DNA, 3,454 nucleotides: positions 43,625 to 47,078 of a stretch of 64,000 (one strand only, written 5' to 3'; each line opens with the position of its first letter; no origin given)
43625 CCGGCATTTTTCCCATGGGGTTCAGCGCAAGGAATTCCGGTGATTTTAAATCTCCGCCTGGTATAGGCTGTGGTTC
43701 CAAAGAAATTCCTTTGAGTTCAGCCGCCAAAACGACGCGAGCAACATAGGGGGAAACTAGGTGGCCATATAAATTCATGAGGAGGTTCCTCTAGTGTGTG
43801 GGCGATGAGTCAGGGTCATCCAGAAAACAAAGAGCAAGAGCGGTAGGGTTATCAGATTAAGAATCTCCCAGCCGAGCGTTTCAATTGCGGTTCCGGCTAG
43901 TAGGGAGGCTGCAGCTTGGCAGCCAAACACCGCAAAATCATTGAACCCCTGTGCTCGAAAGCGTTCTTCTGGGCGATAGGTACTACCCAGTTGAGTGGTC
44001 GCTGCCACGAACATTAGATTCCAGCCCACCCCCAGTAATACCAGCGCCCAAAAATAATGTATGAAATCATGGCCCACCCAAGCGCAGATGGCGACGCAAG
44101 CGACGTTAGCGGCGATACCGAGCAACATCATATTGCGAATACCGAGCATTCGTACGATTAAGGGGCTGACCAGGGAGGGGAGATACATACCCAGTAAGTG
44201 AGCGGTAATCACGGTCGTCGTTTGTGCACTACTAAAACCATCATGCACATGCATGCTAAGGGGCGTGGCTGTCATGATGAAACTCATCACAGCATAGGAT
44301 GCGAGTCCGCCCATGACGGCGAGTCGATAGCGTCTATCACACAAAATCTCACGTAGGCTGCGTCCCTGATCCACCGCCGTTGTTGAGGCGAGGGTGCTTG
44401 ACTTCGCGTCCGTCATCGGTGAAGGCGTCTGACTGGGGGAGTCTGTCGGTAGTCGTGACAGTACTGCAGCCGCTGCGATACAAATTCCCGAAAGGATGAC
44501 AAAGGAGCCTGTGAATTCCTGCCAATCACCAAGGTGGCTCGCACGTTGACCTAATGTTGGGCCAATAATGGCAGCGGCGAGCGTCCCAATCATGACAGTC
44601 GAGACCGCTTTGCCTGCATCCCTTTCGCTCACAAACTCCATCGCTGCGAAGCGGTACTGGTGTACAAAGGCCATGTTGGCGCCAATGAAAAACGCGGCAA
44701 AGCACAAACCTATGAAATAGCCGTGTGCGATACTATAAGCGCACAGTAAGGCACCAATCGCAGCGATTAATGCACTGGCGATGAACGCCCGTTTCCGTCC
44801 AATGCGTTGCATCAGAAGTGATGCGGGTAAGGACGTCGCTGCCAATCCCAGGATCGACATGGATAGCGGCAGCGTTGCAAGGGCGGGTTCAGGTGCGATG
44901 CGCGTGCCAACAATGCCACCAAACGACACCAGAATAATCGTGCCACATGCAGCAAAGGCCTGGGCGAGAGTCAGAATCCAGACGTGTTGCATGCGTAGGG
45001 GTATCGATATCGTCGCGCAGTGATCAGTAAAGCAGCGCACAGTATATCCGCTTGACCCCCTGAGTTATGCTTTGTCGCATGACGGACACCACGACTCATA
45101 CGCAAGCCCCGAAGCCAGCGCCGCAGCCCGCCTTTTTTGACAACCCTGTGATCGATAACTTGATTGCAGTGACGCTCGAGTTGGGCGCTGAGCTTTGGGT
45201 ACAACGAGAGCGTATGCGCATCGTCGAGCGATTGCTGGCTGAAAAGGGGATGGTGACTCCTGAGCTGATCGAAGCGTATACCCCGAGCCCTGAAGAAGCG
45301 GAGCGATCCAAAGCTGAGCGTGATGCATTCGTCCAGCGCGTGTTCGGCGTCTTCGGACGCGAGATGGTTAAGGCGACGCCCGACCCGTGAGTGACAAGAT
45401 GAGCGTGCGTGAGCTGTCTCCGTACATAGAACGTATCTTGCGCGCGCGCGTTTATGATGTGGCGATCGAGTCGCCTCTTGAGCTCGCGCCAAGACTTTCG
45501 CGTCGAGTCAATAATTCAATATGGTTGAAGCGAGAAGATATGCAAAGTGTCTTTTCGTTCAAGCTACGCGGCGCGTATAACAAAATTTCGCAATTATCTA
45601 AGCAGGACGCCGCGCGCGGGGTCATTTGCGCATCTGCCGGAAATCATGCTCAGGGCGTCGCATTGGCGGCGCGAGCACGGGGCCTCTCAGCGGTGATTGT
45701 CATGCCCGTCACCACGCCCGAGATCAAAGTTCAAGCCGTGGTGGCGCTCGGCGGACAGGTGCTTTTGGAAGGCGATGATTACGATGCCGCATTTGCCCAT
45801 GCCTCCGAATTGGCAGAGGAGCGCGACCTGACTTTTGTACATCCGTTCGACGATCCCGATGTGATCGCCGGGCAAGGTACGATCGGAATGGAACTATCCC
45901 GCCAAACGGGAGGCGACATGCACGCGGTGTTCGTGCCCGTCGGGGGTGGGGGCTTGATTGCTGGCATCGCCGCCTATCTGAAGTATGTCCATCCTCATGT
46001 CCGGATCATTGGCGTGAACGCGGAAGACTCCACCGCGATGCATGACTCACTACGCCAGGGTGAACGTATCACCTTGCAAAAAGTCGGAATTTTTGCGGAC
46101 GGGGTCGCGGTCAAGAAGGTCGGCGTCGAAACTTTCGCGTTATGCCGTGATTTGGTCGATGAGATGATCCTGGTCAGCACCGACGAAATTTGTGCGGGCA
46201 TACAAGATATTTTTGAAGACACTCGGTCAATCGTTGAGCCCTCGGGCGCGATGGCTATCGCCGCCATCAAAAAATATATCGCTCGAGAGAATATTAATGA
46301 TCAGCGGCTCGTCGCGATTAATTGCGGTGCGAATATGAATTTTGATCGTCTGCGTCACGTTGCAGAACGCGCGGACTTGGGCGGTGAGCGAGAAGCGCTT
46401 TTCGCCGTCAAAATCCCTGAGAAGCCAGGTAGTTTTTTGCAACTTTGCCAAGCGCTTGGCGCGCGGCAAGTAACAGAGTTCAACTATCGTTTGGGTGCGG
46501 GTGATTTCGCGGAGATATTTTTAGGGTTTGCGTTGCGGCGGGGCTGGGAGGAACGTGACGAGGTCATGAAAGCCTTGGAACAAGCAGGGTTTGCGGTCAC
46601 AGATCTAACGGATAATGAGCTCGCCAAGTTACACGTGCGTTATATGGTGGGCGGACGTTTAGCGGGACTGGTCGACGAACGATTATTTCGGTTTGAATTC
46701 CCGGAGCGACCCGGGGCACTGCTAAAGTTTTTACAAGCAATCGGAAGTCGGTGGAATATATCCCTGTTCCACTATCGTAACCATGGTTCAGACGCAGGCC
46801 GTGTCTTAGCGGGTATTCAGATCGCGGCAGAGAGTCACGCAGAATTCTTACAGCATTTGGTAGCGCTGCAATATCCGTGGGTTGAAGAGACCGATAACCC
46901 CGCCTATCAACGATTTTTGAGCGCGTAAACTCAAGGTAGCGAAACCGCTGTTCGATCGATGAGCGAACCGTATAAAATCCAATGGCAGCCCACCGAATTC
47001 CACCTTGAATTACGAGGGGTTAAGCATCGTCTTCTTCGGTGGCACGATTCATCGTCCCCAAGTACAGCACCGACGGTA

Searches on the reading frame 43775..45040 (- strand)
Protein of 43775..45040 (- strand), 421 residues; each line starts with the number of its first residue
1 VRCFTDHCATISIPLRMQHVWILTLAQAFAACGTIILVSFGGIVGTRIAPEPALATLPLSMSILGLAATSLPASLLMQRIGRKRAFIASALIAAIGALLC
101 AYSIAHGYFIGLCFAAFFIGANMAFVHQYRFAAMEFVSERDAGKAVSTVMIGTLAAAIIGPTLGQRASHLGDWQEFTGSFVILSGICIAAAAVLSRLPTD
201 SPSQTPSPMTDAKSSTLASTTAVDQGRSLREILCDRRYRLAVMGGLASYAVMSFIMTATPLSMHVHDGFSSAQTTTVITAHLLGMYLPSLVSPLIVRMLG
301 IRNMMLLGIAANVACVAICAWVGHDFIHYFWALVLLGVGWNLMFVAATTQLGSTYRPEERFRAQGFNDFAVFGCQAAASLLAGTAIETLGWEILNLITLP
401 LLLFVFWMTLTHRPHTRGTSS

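Call 69: search_protein_families(library=pfam, proteins=[window:43775-45040:-], max_evalue=0.00001)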
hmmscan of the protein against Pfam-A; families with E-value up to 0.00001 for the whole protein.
window:43775-45040:- (421 aa): 3 families
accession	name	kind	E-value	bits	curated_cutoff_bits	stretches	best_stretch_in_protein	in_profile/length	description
PF07690.21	MFS_1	-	3e-39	135.4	33.4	2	24-369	2-337/347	Major Facilitator Superfamily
PF13347.12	MFS_2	-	2.5e-07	30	27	1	150-347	144-335/427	MFS/sugar transport protein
PF00083.30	Sugar_tr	-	2e-06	27.4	22.3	0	55-189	48-186/452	Sugar (and other) transporter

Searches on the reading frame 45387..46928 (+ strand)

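Call 69: search_protein_families(library=pfam, proteins=[window:45387-46928:+], max_evalue=0.00001)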
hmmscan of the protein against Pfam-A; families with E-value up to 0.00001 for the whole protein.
window:45387-46928:+ (513 aa): 2 families
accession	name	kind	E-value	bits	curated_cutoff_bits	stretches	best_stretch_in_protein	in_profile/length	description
PF00291.31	PALP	-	1e-83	281.5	35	1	28-314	7-295/295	Pyridoxal-phosphate dependent enzyme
PF00585.24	Thr_dehydrat_C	-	1e-46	157.1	27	2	423-511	2-91/91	C-terminal regulatory domain of Threonine dehydratase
